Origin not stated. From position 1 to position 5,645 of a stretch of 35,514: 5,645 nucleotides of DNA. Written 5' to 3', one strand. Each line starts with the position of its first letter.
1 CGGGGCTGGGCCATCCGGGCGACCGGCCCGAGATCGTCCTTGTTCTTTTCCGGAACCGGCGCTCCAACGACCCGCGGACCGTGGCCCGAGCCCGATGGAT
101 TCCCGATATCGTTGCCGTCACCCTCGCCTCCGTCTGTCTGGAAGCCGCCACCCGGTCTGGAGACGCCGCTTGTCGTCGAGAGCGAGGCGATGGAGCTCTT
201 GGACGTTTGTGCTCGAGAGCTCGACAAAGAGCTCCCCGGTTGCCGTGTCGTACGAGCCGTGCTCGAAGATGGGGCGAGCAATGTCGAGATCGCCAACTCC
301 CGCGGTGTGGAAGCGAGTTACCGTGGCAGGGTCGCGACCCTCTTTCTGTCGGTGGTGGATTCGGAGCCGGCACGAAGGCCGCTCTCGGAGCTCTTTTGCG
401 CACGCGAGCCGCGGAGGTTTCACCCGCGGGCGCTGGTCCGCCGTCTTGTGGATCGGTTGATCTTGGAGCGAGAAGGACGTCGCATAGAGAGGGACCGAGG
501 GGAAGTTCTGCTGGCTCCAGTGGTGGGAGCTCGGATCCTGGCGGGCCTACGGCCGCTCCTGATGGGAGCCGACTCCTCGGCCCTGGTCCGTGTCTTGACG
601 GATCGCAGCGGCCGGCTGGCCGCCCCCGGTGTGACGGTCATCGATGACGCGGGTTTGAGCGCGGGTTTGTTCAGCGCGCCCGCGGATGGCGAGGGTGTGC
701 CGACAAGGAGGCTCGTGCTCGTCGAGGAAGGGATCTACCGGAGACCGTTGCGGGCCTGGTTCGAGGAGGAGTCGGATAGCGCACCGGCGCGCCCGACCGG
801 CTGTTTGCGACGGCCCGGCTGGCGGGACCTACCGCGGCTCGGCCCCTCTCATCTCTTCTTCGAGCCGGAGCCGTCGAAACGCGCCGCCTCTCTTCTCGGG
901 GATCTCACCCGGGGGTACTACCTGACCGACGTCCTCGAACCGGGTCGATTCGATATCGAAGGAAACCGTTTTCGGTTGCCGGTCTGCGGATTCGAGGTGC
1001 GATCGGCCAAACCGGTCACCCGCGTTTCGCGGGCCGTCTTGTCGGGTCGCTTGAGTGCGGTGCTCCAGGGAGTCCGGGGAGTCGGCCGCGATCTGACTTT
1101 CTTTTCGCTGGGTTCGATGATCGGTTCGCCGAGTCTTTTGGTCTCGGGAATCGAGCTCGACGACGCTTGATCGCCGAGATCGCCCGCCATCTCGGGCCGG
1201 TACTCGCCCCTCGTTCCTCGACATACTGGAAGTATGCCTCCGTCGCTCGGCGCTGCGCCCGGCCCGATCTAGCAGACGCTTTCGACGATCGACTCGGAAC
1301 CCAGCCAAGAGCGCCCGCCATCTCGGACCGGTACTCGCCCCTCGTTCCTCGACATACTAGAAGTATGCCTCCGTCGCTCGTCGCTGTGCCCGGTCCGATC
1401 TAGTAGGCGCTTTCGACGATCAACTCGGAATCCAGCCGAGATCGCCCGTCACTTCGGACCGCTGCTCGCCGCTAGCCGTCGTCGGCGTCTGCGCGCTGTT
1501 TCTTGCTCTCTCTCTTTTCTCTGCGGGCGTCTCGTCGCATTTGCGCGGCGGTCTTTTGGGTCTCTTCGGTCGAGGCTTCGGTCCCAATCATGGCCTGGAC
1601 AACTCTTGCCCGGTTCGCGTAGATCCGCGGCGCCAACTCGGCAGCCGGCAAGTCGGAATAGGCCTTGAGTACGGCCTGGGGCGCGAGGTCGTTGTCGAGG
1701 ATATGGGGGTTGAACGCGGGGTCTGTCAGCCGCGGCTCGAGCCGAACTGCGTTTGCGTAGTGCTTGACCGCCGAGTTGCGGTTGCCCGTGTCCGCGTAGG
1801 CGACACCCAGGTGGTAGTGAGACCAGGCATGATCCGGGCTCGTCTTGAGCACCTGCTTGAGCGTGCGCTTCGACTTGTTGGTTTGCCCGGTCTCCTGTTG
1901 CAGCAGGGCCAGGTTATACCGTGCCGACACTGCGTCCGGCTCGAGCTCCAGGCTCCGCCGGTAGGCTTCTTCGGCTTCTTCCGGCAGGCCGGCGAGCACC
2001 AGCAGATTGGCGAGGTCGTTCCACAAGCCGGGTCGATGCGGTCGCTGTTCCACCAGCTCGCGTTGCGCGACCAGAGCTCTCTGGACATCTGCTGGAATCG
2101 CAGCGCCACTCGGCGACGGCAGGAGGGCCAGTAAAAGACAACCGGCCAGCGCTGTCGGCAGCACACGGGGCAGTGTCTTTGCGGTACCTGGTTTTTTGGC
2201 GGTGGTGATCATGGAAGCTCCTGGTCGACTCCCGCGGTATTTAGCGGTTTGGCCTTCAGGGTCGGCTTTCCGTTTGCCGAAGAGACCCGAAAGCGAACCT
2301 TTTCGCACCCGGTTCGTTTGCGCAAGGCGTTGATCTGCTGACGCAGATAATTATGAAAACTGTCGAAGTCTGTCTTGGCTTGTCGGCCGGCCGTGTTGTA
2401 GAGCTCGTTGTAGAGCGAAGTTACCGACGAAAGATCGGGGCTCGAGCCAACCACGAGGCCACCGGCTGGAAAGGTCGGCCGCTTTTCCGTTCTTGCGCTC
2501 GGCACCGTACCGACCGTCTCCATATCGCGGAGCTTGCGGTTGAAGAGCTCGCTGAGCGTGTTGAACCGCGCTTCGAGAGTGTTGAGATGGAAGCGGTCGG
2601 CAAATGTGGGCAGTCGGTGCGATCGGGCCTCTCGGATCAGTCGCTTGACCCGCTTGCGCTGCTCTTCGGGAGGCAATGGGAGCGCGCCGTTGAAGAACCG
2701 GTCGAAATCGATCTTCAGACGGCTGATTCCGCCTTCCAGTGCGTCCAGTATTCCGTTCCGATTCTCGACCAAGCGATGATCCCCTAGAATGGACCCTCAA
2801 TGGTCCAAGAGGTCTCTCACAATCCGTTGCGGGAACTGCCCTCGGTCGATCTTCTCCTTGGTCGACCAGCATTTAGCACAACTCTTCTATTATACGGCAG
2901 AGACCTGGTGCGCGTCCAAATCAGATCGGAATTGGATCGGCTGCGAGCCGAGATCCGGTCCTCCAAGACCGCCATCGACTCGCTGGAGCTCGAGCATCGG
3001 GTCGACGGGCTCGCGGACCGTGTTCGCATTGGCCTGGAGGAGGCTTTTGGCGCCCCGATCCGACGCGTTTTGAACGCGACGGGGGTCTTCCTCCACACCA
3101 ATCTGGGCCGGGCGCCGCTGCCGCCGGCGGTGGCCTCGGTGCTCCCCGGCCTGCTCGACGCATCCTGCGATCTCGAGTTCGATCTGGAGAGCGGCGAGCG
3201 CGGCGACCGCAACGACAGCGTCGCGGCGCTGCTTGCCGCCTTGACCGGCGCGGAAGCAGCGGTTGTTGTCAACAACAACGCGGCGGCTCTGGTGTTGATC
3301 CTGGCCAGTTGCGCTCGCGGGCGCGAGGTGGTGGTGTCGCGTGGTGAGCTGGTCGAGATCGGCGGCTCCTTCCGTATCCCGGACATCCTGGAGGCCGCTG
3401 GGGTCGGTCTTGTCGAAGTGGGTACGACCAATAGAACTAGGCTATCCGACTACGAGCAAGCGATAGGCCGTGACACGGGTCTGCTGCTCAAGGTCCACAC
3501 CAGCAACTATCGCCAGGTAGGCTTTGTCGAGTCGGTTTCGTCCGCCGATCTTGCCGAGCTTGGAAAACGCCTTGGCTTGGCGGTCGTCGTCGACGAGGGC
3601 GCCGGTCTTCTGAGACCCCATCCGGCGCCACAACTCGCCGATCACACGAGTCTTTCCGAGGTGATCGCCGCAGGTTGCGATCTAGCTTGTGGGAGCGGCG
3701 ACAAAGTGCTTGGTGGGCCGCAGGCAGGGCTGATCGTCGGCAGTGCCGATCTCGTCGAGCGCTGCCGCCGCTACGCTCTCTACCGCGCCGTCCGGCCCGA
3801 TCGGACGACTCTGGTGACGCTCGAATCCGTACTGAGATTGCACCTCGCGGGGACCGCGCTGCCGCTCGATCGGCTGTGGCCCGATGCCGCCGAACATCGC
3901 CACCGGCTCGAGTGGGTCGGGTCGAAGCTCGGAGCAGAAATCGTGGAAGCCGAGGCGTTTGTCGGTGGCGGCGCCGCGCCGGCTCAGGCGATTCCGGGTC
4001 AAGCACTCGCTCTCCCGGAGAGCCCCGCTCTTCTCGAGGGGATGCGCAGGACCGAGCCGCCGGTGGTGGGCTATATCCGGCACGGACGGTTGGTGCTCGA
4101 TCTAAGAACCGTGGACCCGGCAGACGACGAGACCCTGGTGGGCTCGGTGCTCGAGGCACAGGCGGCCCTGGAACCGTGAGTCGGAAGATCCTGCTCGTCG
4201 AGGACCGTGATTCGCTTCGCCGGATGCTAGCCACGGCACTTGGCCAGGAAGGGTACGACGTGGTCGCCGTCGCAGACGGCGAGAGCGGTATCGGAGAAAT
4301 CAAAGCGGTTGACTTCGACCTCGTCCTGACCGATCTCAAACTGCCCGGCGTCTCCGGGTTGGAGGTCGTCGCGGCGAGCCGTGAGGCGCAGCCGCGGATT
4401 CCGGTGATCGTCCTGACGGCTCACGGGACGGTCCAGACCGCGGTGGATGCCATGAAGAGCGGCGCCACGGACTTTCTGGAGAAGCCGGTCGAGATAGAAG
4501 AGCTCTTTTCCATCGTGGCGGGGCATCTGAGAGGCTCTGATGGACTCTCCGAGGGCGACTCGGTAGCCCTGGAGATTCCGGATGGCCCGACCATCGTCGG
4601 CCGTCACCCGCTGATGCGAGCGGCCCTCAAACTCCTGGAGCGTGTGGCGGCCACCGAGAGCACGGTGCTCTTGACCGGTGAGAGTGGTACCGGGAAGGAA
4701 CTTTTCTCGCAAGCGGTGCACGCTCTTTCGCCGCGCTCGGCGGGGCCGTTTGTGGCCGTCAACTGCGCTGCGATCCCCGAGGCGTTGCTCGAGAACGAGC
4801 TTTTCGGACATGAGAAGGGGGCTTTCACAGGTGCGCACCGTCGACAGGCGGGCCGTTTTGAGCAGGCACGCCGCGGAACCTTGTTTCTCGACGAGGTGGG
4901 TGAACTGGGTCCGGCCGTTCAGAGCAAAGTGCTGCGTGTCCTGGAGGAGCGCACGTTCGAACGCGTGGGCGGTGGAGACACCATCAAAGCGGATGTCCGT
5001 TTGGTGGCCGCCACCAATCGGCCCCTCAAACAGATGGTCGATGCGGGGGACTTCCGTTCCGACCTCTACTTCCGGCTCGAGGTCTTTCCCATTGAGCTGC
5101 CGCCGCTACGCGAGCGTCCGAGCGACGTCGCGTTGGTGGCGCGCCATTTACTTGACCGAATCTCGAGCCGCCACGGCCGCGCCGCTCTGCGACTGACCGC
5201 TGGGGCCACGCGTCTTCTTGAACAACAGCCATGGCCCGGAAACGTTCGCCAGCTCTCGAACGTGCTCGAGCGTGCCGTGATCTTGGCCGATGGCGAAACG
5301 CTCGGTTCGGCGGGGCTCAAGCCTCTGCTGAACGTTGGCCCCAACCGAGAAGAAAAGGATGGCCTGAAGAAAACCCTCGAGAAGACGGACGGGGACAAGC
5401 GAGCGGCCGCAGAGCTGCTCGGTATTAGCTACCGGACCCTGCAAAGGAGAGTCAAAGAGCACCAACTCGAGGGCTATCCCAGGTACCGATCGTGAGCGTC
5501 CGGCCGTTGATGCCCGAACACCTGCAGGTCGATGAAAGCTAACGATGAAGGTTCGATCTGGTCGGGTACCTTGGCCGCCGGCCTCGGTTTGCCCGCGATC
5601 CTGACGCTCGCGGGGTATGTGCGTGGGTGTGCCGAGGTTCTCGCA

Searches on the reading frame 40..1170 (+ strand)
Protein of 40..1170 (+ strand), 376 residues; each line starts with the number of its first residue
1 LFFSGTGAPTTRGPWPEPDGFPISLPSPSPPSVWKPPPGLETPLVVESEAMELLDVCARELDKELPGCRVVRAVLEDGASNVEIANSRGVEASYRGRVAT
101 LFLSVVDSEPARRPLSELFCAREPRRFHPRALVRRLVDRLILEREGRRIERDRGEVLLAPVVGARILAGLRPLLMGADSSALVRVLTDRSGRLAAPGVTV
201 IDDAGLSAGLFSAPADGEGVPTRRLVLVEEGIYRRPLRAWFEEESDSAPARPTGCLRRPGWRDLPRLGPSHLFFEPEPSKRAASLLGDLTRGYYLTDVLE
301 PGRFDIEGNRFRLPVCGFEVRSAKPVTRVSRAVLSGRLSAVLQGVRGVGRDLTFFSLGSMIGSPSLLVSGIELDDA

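Call 8: search_protein_families(library=pfam, proteins=[window:40-1170:+], max_evalue=0.001)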
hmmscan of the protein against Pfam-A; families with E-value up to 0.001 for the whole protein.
window:40-1170:+ (376 aa): 2 families
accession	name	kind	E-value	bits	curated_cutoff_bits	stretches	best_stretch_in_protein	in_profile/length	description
PF19289.4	PmbA_TldD_3rd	-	1.1e-24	87.3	22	1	156-372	6-217/220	PmbA/TldA metallopeptidase C-terminal domain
PF19290.4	PmbA_TldD_2nd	-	1.3e-05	26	20.9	1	50-108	11-71/109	PmbA/TldA metallopeptidase central domain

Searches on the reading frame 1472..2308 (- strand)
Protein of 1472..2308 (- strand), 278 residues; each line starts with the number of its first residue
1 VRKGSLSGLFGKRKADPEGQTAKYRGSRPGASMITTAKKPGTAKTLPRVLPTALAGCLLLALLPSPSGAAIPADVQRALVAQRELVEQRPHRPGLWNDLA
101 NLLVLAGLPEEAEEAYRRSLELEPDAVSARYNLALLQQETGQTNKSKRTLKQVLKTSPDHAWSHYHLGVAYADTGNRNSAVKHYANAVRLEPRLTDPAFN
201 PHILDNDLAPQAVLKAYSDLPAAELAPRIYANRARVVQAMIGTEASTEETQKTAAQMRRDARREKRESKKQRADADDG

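Call 8: search_protein_families(library=pfam, proteins=[window:1472-2308:-], max_evalue=0.001)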
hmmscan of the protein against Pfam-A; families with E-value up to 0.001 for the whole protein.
window:1472-2308:- (278 aa): 18 families
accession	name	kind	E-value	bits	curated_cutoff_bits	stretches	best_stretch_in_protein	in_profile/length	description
PF07719.23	TPR_2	-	5.1e-16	57.8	27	2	95-125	3-33/34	Tetratricopeptide repeat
PF00515.34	TPR_1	-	1.3e-15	56.9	27.8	2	96-125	4-33/34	Tetratricopeptide repeat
PF13181.12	TPR_8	-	5.6e-15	54.6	25.7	0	128-160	2-34/34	Tetratricopeptide repeat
PF14559.12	TPR_19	-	2.9e-14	53.6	25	3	104-153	2-51/68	Tetratricopeptide repeat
PF13414.12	TPR_11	-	8.6e-14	51.4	26.8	2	110-141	11-42/42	TPR repeat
PF13431.12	TPR_17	-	2.1e-13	49.9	24.4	1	115-146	1-32/34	Tetratricopeptide repeat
PF13428.12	TPR_14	-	3.3e-11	43.1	23.5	1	93-135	1-43/44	Tetratricopeptide repeat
PF13424.12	TPR_12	-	2.3e-10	40.9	30.1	2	95-155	5-73/77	Tetratricopeptide repeat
PF13432.12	TPR_16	-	4.9e-10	40.1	32.7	1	98-136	2-40/65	Tetratricopeptide repeat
PF13174.12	TPR_6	-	6.7e-09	36.3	26.3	1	129-159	2-32/33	Tetratricopeptide repeat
PF23914.1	TPR_CcmH_CycH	-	2.9e-08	34.1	42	1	73-189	30-149/158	Cytochrome c-type biogenesis protein H TPR domain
PF13371.12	TPR_9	-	5.2e-08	33.2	35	1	110-160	12-62/73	Tetratricopeptide repeat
PF13176.12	TPR_7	-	3.7e-07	30.2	27.9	0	164-197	2-35/36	Tetratricopeptide repeat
PF07721.20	TPR_4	-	3e-05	24.7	27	0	98-118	6-26/26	Tetratricopeptide repeat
PF13374.12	TPR_10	-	5.6e-05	23.5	27.5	0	166-189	7-30/42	Tetratricopeptide repeat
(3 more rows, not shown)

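Call 46: find_encoding_contigs(protein=window:1472-2308:-, flank=10000, max_places=2)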
Protein window:1472-2308:- (278 aa): no gene with exactly this product is on record in the collection.

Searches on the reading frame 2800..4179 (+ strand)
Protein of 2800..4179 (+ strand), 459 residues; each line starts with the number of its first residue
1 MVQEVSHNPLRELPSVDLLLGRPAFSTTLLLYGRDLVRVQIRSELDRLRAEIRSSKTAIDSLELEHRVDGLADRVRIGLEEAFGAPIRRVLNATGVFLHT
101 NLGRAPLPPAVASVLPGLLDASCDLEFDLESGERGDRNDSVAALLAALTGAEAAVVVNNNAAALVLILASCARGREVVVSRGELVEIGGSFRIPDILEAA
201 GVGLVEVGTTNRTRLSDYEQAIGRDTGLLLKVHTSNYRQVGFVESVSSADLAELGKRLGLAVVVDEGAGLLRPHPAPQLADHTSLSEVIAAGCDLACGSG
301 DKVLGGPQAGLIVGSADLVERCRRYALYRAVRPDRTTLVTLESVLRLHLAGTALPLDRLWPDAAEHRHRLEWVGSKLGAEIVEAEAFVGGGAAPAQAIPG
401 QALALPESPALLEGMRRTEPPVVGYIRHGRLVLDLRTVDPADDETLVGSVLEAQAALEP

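Call 8: search_protein_families(library=pfam, proteins=[window:2800-4179:+], max_evalue=0.001)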
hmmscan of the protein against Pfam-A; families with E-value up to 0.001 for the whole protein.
window:2800-4179:+ (459 aa): 2 families
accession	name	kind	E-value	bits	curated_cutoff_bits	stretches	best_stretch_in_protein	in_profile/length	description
PF03841.19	SelA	-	7.6e-109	364.5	22.8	1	90-438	1-366/367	L-seryl-tRNA selenium transferase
PF12390.13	Se-cys_synth_N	-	1.8e-07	31.6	22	1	10-49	1-40/40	Selenocysteine synthase N terminal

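Call 47: find_encoding_contigs(protein=window:2800-4179:+, flank=10000, max_places=2)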
Protein window:2800-4179:+ (459 aa): no gene with exactly this product is on record in the collection.

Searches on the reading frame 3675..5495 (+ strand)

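Call 8: search_protein_families(library=pfam, proteins=[window:3675-5495:+], max_evalue=0.001)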
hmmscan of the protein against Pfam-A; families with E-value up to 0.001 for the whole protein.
window:3675-5495:+ (606 aa): 10 families
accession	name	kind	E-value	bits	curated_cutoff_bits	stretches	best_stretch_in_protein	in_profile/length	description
PF00158.32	Sigma54_activat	-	1.4e-68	230.3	20.2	1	307-474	1-168/168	Sigma-54 interaction domain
PF00072.30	Response_reg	-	5e-28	97.9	30.2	1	172-281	1-110/111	Response regulator receiver domain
PF14532.12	Sigma54_activ_2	-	5.5e-20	72.5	25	1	309-478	2-138/138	Sigma-54 interaction domain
PF25601.1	AAA_lid_14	-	1.9e-19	69.7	27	1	479-558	1-80/87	AAA+ ATPase lid domain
PF02954.25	HTH_8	-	4.4e-10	39.6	22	1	560-595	6-41/42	Bacterial regulatory protein, Fis family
PF07728.20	AAA_5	-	2e-08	34.8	22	1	331-450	2-124/139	AAA domain (dynein-related subfamily)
PF01078.27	Mg_chelatase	-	1.5e-06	28.2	20.3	0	386-448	93-157/207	Magnesium chelatase, subunit ChlI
PF00004.35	AAA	-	9.9e-05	23.2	21.2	1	331-450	1-111/131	ATPase family associated with various cellular activities (AAA)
PF13191.12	AAA_16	-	0.0001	23.3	32.6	1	307-421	2-118/167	AAA ATPase domain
PF07724.20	AAA_2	-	0.00057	20.4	27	1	328-444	3-119/166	AAA domain (Cdc48 subfamily)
